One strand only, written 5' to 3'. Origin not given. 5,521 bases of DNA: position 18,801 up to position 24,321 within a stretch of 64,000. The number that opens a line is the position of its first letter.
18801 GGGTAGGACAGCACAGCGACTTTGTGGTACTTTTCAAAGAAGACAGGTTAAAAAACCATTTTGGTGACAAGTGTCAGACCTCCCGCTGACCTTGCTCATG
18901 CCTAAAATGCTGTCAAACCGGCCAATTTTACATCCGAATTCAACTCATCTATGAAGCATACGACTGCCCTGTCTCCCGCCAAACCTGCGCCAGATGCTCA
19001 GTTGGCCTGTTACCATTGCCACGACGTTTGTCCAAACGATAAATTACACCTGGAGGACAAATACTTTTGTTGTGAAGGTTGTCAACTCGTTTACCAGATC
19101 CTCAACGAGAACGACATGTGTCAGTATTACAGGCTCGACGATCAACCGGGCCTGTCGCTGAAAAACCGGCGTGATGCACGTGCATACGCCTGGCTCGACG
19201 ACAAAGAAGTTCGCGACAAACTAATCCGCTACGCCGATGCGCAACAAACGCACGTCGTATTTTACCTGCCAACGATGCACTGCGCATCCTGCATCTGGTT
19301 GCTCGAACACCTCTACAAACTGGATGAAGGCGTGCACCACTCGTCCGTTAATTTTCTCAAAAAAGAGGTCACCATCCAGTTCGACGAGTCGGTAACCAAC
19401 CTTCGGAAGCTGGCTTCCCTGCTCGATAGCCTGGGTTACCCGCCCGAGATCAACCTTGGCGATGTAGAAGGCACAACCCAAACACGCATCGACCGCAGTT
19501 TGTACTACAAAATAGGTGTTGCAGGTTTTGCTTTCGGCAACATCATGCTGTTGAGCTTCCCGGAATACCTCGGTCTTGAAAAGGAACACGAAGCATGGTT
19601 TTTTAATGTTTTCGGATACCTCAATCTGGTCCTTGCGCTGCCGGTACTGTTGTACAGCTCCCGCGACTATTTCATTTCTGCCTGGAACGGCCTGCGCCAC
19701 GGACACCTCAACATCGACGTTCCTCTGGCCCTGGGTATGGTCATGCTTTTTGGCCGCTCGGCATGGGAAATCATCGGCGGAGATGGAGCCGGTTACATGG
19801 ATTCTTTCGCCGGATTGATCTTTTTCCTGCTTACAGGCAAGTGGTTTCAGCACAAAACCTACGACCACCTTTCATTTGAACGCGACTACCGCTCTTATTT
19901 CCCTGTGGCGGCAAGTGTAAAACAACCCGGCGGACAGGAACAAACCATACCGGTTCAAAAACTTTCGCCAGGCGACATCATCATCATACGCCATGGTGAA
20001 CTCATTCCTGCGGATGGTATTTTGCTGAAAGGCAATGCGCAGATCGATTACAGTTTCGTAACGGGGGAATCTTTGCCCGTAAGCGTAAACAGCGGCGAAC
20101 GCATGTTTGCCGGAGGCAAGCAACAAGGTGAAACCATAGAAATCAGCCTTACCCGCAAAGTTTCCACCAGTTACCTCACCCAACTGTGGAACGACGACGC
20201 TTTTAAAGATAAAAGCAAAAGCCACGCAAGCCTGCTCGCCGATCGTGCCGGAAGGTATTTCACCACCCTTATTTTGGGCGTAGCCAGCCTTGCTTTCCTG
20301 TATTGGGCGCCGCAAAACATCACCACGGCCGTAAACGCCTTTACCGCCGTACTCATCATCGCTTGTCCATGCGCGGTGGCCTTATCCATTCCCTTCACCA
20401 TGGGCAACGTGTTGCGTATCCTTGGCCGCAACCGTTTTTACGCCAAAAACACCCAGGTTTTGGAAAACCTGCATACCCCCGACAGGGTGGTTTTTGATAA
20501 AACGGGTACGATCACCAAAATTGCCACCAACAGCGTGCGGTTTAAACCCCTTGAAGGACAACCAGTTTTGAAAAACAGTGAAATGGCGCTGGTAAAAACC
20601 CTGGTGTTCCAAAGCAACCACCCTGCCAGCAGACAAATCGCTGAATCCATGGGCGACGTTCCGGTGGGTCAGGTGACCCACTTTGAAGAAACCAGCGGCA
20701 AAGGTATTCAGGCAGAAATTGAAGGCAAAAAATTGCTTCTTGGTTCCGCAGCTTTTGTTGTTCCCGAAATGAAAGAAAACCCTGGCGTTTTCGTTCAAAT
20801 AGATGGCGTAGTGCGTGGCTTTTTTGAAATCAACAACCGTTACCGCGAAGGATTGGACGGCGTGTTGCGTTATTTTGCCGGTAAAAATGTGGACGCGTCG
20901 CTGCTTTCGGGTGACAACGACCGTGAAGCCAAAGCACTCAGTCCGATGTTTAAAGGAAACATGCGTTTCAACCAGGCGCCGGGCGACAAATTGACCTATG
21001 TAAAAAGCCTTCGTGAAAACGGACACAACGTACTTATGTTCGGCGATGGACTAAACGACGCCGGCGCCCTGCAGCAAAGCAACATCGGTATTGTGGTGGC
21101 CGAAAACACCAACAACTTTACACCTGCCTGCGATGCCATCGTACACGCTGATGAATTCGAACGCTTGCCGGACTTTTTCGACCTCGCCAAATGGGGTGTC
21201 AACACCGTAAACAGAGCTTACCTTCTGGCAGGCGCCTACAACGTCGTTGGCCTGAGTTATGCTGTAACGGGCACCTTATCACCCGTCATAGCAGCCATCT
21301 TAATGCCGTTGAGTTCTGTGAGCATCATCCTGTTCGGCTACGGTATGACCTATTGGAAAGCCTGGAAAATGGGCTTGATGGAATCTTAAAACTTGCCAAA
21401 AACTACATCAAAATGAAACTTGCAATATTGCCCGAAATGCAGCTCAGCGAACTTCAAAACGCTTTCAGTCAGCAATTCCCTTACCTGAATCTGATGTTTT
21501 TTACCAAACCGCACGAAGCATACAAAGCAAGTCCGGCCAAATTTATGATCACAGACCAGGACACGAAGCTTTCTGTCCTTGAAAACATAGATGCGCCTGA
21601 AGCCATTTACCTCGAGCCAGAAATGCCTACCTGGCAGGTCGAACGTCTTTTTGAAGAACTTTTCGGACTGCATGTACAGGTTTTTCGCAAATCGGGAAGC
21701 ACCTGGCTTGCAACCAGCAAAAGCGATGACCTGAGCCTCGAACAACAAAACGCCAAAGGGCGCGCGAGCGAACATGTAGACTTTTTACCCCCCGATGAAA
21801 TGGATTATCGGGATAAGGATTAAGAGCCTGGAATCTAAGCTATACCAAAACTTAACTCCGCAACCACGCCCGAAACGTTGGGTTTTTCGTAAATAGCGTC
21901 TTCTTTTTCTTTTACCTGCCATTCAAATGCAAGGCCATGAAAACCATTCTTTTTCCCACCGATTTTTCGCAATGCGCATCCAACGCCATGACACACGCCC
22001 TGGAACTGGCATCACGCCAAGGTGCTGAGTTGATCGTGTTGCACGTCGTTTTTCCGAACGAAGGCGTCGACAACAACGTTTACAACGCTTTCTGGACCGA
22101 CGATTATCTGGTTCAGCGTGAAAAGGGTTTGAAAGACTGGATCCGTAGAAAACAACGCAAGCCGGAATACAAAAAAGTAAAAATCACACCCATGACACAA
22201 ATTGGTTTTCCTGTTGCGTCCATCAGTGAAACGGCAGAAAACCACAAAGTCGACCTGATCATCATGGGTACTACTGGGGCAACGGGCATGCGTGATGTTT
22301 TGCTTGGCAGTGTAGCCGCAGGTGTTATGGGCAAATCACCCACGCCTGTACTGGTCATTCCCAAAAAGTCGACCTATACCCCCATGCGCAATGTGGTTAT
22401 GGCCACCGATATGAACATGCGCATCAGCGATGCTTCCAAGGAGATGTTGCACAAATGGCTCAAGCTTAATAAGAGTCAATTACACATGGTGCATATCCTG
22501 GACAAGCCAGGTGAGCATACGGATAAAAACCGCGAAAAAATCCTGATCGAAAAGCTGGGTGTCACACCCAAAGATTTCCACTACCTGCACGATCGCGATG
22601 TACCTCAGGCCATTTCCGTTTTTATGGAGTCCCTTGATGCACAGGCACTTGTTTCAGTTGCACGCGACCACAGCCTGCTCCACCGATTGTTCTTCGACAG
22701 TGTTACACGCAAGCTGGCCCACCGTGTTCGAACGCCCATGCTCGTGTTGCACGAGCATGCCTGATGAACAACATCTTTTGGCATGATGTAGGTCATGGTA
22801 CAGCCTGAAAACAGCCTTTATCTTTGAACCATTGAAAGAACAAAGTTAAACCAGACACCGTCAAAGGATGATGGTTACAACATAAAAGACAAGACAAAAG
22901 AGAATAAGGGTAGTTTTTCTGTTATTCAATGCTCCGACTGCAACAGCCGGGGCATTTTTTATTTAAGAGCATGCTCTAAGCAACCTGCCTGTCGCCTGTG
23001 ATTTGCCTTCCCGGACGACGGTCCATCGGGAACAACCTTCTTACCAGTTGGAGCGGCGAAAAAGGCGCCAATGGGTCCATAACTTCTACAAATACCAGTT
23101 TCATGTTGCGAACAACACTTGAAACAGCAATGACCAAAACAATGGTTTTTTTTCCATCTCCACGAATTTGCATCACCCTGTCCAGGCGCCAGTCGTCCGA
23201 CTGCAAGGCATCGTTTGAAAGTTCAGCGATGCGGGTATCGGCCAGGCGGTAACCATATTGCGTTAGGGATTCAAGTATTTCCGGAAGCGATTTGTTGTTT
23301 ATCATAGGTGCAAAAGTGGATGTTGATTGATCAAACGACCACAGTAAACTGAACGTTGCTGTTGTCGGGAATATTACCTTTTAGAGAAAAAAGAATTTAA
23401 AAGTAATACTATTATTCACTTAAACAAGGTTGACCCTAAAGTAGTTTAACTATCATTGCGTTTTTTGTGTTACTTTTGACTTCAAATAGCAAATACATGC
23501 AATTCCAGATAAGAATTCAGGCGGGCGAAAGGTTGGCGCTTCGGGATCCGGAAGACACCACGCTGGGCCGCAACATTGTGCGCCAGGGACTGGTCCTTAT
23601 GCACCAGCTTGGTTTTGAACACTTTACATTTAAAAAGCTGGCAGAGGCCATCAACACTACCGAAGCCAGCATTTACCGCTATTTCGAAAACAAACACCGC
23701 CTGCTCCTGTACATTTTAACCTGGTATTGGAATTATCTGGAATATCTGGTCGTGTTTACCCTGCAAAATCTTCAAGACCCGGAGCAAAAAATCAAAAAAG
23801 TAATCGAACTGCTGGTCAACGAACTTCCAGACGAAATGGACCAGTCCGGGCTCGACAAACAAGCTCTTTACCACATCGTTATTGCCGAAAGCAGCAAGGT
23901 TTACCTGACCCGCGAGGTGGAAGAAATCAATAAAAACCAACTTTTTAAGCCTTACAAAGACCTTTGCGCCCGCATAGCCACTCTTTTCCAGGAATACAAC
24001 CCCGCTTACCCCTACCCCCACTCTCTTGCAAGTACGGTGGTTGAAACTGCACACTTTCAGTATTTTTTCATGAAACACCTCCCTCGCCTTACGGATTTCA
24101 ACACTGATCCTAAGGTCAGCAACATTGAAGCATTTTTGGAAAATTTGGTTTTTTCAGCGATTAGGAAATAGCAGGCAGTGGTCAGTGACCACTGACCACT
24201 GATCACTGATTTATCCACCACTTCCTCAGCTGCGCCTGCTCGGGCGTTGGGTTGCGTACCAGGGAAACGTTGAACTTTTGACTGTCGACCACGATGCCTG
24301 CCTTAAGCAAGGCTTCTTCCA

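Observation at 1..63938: The whole window is one zero-spacer, apparently perfect 2 x 31,969-bp palindrome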

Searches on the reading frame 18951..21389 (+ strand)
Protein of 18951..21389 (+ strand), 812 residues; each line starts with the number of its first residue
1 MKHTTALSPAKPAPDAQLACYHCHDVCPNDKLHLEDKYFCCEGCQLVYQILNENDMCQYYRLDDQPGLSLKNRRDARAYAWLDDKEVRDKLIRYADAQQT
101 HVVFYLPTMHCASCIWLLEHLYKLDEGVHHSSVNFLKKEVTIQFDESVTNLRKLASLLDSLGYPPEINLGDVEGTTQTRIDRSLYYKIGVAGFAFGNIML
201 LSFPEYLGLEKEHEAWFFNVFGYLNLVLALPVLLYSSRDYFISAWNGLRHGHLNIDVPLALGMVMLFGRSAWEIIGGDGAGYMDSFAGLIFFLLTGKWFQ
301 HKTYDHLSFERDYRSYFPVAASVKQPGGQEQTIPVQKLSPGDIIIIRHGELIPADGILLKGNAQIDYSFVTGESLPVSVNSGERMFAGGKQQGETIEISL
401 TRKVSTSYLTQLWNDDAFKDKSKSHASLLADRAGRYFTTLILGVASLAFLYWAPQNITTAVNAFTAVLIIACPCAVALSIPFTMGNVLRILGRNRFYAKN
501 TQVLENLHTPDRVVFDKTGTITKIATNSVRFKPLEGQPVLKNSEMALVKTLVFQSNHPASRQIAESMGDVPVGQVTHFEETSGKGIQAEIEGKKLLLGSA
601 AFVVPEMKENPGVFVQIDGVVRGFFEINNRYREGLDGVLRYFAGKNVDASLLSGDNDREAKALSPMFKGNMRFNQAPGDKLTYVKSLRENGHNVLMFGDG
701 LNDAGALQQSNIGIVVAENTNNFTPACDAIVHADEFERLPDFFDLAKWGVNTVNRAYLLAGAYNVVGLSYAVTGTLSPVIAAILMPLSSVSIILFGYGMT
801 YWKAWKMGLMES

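Call 22: search_protein_families(library=pfam, proteins=[window:18951-21389:+])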
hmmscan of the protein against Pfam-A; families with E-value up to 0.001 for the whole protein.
window:18951-21389:+ (812 aa): 5 families
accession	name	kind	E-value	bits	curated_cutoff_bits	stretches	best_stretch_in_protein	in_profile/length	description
PF00122.25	E1-E2_ATPase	-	1.2e-39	136.2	28.1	1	321-492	7-179/181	E1-E2 ATPase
PF00702.32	Hydrolase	-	3.6e-14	54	26.4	1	513-710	4-190/191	haloacid dehalogenase-like hydrolase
PF12156.14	ATPase-cat_bd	-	1.8e-11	45.1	27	1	19-93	1-83/86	Putative metal-binding domain of cation transport ATPase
PF00403.32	HMA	-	4.7e-09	36.9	24.8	1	103-163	1-61/62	Heavy-metal-associated domain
PF08282.18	Hydrolase_3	-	0.00084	19.6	20.9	0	684-732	196-244/255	haloacid dehalogenase-like hydrolase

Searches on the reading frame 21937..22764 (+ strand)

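Call 22: search_protein_families(library=pfam, proteins=[window:21937-22764:+])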
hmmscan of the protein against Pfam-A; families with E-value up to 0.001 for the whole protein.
window:21937-22764:+ (275 aa): 1 family
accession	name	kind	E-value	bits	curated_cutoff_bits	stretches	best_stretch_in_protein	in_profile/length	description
PF00582.32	Usp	-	4.7e-37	128.1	24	2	1-142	1-141/141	Universal stress protein family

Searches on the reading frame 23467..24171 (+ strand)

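Call 22: search_protein_families(library=pfam, proteins=[window:23467-24171:+])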
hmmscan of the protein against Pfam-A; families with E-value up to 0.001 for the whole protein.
window:23467-24171:+ (234 aa): 1 family
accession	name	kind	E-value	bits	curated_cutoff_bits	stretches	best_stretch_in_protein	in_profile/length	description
PF00440.29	TetR_N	-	5.3e-09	36.2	24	1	37-82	1-46/47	Bacterial regulatory proteins, tetR family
